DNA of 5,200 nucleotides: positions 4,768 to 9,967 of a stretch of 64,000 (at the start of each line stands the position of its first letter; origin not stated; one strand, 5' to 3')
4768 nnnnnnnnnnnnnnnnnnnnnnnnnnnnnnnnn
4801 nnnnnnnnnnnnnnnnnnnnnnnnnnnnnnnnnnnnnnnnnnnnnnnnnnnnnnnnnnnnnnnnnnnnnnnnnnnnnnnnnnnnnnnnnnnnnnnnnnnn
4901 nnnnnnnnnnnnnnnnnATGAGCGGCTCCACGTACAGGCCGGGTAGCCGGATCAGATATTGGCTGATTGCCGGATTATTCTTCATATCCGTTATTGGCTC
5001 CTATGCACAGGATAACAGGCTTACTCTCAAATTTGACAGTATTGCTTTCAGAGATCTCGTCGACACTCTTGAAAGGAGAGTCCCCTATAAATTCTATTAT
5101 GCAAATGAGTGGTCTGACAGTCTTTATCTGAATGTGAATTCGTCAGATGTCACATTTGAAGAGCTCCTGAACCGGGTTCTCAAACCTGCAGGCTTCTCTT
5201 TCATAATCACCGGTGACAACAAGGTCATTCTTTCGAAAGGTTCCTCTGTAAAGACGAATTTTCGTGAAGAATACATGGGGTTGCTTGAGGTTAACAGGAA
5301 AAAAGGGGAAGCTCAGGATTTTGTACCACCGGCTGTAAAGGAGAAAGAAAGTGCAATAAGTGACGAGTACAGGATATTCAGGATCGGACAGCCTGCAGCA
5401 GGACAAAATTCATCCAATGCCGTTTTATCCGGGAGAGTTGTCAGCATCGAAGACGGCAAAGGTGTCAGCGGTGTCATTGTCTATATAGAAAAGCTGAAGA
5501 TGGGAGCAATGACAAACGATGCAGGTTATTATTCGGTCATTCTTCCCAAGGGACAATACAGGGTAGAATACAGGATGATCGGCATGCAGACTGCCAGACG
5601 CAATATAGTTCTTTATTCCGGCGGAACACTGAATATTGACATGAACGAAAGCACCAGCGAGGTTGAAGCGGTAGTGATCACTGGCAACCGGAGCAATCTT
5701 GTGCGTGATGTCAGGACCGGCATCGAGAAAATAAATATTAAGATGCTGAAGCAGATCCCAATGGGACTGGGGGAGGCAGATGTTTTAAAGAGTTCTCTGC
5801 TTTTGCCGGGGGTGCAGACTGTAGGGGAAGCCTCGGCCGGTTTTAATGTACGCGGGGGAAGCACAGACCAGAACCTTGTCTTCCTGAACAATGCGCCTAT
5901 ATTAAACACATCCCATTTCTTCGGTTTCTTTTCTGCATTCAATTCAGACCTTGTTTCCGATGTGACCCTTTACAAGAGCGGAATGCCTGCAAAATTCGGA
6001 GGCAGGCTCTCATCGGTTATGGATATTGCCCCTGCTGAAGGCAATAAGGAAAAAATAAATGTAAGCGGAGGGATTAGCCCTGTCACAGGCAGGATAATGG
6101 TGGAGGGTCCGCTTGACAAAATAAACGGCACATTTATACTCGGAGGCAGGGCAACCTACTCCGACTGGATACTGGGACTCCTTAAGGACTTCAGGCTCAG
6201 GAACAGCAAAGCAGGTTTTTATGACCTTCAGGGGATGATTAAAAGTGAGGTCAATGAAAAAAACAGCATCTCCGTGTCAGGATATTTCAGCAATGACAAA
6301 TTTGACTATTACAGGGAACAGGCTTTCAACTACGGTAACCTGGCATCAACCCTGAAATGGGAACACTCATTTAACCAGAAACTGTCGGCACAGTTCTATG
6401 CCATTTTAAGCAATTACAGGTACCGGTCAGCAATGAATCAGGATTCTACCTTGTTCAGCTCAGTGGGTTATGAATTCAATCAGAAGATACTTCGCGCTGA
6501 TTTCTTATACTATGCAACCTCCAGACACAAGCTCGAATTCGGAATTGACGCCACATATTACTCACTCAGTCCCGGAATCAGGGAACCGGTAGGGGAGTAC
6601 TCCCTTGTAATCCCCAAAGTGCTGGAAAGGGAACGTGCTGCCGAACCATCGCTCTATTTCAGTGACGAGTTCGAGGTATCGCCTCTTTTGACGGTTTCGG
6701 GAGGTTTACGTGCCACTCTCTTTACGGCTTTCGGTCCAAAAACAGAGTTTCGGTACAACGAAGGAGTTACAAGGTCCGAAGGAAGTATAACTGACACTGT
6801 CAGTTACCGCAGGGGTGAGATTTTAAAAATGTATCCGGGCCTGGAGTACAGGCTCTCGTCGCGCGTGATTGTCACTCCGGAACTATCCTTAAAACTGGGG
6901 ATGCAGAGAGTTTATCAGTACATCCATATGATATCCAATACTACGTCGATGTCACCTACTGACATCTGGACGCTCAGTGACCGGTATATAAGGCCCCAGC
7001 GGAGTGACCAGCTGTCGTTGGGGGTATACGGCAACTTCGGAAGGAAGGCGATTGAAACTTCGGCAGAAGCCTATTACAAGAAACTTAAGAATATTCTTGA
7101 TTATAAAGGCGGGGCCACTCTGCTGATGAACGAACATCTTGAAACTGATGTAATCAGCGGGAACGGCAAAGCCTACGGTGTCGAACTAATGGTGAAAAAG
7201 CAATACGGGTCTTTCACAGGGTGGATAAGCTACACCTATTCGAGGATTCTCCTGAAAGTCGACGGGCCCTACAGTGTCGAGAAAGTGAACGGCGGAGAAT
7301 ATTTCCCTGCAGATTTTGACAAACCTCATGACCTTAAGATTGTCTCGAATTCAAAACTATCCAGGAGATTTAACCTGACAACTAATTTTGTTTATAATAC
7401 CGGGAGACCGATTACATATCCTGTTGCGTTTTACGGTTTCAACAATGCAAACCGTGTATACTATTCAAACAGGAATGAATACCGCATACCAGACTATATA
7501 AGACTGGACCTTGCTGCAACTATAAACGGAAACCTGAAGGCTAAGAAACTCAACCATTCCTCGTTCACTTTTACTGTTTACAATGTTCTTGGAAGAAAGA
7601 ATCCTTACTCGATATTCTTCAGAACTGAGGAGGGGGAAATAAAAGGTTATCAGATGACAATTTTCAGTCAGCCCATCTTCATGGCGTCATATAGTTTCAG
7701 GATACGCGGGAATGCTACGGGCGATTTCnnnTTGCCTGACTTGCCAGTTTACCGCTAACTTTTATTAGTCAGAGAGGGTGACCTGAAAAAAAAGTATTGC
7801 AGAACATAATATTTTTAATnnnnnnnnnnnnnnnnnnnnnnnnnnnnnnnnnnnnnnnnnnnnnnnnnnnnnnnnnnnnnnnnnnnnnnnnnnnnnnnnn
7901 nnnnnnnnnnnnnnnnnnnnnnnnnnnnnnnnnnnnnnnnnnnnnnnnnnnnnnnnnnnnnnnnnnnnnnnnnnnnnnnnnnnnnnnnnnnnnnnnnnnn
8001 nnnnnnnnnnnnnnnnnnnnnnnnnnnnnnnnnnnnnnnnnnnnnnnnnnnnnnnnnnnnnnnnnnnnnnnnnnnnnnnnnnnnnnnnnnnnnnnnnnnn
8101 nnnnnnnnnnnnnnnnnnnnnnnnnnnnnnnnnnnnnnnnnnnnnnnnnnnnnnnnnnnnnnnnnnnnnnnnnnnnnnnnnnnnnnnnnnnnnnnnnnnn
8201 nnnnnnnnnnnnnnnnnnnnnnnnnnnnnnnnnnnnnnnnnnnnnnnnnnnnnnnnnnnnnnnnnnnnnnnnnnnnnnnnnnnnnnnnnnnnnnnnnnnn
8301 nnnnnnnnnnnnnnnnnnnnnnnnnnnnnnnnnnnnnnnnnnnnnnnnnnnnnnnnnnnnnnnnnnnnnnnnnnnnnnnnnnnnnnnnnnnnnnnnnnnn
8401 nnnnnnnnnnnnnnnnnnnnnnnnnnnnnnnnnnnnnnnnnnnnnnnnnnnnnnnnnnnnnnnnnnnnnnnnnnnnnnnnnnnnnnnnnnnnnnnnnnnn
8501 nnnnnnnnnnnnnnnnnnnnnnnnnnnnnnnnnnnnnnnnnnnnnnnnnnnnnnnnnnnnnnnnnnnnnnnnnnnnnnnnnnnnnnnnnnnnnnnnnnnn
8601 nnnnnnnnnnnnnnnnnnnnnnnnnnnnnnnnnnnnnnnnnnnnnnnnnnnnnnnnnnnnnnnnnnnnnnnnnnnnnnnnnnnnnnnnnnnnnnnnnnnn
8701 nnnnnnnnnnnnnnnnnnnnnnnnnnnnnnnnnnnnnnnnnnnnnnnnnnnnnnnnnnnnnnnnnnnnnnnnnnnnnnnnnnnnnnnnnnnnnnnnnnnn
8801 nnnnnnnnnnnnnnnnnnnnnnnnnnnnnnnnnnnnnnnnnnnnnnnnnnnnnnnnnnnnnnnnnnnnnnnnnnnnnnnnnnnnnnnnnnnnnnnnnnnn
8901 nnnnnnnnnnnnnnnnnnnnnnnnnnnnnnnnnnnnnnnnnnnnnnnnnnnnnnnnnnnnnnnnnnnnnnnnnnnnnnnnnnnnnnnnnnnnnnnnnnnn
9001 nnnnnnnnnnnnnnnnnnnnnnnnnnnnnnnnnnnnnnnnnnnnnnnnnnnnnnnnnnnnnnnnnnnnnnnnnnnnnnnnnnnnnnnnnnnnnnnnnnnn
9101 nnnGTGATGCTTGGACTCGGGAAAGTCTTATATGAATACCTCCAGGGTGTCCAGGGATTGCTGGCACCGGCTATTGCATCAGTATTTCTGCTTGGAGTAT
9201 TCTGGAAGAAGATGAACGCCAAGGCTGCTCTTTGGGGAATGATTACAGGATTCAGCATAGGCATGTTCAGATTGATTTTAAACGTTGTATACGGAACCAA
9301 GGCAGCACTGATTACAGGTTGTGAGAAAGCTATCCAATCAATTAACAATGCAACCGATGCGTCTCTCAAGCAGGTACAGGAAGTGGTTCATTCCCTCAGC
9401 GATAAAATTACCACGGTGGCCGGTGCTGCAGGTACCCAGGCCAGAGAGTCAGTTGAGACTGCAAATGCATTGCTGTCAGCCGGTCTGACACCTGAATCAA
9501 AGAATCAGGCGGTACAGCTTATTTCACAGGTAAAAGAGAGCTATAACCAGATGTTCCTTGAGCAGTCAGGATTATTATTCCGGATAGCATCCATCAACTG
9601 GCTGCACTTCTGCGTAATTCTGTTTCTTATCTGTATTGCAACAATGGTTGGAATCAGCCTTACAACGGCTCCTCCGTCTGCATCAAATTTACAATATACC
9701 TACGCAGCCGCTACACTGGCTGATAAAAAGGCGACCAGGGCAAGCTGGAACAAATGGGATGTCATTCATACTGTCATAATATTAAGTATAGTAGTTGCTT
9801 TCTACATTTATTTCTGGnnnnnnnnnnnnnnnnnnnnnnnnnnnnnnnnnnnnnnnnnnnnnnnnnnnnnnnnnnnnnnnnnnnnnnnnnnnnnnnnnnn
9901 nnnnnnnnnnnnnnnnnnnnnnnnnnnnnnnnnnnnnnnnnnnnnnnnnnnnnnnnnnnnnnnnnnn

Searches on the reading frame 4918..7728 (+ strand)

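Call 11: search_protein_families(library=pfam, proteins=[window:4918-7728:+], max_evalue=0.001)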
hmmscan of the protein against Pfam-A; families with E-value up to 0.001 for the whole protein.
window:4918-7728:+ (937 aa): 3 families
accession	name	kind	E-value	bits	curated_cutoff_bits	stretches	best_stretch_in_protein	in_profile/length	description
PF13715.12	CarbopepD_reg_2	-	1.5e-13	51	32.2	1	170-254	1-88/88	CarboxypepD_reg-like domain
PF13620.12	CarboxypepD_reg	-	8e-11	42.6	32.3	1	170-242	2-79/82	Carboxypeptidase regulatory-like domain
PF07715.20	Plug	-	4.5e-06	27.6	23.9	1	296-362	32-101/107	TonB-dependent Receptor Plug Domain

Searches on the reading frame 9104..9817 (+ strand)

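Call 11: search_protein_families(library=pfam, proteins=[window:9104-9817:+], max_evalue=0.001)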
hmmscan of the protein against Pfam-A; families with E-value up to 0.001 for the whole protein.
window:9104-9817:+ (238 aa): 1 family
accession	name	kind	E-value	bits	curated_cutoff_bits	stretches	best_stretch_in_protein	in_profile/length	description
PF00474.23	SSF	-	6.5e-09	35.6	22.8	1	9-49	366-406/406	Sodium:solute symporter family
